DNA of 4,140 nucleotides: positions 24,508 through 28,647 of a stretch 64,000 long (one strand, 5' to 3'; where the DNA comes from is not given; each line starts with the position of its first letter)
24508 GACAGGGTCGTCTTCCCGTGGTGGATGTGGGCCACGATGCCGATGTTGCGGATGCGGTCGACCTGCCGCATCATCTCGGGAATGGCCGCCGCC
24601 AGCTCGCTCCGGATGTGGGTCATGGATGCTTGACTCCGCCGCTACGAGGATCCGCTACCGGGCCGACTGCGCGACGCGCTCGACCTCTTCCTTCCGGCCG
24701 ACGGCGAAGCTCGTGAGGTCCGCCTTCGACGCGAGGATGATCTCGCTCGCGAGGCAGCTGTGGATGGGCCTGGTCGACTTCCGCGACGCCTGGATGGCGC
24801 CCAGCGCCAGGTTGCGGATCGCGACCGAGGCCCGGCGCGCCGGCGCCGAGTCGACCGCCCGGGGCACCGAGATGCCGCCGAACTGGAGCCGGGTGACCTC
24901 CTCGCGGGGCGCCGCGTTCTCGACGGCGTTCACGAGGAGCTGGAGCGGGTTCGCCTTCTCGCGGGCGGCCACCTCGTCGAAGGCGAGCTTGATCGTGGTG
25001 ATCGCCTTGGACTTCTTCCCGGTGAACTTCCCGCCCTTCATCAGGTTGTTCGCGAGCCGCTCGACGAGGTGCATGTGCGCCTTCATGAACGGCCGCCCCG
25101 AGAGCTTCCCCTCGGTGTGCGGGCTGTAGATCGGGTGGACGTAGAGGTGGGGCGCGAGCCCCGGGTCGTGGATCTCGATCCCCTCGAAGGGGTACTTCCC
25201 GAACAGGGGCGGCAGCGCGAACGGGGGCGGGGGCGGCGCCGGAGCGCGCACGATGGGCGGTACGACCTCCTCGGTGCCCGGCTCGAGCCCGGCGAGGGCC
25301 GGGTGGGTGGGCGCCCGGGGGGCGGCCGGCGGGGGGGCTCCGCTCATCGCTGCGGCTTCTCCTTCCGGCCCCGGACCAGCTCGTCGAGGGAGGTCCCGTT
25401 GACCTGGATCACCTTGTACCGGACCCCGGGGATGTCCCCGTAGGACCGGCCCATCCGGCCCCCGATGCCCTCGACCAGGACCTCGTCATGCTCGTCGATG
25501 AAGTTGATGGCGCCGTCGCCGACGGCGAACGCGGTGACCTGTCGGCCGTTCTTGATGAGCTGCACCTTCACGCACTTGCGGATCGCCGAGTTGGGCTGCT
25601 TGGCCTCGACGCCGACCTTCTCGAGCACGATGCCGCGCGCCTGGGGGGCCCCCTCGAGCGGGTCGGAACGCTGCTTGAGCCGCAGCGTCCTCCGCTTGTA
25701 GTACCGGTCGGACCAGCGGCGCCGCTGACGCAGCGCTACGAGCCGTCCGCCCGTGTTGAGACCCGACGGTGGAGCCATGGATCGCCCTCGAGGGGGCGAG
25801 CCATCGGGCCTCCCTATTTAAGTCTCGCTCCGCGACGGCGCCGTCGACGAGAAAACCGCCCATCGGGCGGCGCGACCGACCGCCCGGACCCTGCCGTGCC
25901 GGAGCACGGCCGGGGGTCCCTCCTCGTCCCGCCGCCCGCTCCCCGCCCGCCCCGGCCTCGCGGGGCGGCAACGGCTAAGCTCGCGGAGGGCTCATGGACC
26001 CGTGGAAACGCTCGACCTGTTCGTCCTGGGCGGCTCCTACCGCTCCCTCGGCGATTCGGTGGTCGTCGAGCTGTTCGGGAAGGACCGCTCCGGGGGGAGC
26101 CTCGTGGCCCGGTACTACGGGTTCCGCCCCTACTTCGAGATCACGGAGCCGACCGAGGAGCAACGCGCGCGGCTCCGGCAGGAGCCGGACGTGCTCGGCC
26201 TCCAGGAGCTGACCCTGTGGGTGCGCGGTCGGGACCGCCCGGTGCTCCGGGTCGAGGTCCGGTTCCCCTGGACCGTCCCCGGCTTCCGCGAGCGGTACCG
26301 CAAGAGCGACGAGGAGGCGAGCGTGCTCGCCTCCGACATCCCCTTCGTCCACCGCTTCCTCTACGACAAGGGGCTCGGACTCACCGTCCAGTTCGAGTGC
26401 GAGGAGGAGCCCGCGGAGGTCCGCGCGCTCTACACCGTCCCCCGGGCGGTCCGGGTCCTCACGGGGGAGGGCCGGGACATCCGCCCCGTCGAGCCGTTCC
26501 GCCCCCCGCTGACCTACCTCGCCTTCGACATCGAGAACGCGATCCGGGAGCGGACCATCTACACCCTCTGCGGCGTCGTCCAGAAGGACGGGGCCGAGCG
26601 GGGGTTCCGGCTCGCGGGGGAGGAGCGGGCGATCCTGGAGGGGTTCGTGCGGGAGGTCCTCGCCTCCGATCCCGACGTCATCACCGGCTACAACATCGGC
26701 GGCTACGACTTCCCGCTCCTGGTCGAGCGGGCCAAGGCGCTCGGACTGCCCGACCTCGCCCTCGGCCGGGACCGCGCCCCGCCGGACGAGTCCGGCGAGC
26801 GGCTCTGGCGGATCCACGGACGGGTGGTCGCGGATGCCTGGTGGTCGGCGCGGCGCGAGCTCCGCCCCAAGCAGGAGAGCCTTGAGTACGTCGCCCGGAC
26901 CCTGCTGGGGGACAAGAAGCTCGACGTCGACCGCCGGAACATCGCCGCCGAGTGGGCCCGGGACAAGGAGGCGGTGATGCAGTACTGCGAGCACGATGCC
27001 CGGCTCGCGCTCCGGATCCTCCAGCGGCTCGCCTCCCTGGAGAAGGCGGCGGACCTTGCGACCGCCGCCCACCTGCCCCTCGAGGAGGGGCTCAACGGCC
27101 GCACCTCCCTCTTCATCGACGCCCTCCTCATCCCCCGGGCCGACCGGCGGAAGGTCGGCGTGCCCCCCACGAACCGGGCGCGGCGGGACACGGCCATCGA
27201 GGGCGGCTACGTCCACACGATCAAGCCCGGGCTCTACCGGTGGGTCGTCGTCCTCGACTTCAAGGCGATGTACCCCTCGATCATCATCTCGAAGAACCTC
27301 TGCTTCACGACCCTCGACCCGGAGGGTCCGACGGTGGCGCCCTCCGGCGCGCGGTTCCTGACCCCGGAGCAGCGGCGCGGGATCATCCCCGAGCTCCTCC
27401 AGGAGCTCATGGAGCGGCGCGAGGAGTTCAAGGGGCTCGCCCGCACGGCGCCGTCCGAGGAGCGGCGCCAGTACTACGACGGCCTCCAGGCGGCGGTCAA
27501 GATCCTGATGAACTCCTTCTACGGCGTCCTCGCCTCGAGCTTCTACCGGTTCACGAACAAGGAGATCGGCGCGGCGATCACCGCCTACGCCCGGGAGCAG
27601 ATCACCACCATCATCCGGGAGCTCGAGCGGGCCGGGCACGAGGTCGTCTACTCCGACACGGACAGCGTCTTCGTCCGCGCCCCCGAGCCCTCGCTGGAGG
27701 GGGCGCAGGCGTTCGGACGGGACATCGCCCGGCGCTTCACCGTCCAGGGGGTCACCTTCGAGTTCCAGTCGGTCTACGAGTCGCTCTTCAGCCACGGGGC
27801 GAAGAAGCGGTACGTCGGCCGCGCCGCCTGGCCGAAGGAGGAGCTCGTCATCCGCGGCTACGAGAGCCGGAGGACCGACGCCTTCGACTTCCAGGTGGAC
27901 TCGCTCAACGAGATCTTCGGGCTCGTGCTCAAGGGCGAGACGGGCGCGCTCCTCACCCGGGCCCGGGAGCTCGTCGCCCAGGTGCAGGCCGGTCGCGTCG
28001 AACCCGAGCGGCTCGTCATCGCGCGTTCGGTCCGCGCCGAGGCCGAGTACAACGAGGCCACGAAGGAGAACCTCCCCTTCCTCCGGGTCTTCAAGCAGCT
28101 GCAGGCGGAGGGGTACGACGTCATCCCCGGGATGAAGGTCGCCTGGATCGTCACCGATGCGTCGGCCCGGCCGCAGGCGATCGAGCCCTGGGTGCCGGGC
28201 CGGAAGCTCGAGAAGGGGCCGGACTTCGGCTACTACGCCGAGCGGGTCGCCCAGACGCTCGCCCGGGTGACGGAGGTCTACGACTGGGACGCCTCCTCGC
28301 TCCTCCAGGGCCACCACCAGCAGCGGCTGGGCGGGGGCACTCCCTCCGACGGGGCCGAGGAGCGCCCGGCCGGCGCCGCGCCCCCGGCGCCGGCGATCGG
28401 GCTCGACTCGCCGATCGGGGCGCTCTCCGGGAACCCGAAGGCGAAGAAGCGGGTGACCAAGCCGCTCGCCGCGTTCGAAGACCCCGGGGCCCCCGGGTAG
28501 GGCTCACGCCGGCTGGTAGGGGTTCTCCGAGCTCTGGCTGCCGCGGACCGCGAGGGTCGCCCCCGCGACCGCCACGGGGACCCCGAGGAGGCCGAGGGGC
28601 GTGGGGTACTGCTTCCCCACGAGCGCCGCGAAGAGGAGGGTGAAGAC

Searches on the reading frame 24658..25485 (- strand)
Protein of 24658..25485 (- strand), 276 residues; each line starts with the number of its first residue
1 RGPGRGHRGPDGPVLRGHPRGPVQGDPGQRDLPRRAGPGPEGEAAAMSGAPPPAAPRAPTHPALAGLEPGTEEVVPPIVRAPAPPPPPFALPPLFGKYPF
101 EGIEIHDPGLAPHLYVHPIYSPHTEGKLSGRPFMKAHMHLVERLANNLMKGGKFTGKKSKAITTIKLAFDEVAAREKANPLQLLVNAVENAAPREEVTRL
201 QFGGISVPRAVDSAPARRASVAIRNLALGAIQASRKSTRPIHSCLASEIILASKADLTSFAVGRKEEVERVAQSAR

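Call 12: search_protein_families(library=pfam, proteins=[window:24658-25485:-], max_evalue=0.001)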
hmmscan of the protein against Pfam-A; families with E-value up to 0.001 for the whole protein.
window:24658-25485:- (276 aa): 1 family
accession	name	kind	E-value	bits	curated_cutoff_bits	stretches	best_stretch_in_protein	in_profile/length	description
PF00177.27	Ribosomal_S7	-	5e-35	120.7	24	1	135-276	16-148/148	Ribosomal protein S7p/S5e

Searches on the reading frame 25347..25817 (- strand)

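Call 12: search_protein_families(library=pfam, proteins=[window:25347-25817:-], max_evalue=0.001)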
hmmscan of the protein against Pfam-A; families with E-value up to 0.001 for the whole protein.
window:25347-25817:- (157 aa): 1 family
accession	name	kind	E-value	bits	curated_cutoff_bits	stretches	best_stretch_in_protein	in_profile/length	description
PF00164.32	Ribosom_S12_S23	-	1.3e-48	163.7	22.3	1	48-157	2-110/110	Ribosomal protein S12/S23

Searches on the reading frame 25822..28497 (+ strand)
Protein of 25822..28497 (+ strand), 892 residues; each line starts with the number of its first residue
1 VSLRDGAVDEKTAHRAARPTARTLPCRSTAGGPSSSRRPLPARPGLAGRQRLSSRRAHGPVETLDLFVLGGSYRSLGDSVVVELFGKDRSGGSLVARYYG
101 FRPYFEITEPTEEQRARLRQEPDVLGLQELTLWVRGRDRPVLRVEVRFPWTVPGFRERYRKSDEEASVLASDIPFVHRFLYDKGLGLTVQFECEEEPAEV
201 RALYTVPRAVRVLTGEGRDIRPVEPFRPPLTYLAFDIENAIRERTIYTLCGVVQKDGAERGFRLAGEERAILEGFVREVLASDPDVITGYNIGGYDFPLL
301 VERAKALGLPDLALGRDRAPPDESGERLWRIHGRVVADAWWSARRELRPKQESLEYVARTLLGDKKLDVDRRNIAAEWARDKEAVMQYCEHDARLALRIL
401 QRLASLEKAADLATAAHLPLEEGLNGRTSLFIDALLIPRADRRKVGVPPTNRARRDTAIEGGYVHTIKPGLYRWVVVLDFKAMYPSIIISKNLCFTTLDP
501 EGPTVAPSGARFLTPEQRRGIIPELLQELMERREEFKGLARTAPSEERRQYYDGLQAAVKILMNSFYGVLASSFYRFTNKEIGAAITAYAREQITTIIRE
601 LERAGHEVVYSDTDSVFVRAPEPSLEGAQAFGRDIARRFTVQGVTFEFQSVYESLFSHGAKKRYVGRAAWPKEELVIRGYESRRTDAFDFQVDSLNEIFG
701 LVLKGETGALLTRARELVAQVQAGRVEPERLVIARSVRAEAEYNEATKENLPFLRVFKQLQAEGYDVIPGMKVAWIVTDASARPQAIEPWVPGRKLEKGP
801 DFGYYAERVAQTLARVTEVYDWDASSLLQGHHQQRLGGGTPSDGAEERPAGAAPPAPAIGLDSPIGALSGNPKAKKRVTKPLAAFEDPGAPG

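Call 12: search_protein_families(library=pfam, proteins=[window:25822-28497:+], max_evalue=0.001)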
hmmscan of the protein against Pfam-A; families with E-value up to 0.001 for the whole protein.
window:25822-28497:+ (892 aa): 2 families
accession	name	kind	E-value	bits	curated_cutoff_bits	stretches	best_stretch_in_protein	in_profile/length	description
PF00136.26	DNA_pol_B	-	1e-47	163.4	23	1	420-781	3-411/453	DNA polymerase family B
PF03104.25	DNA_pol_B_exo1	-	7.8e-11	42.3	23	1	267-318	142-194/242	DNA polymerase family B, exonuclease domain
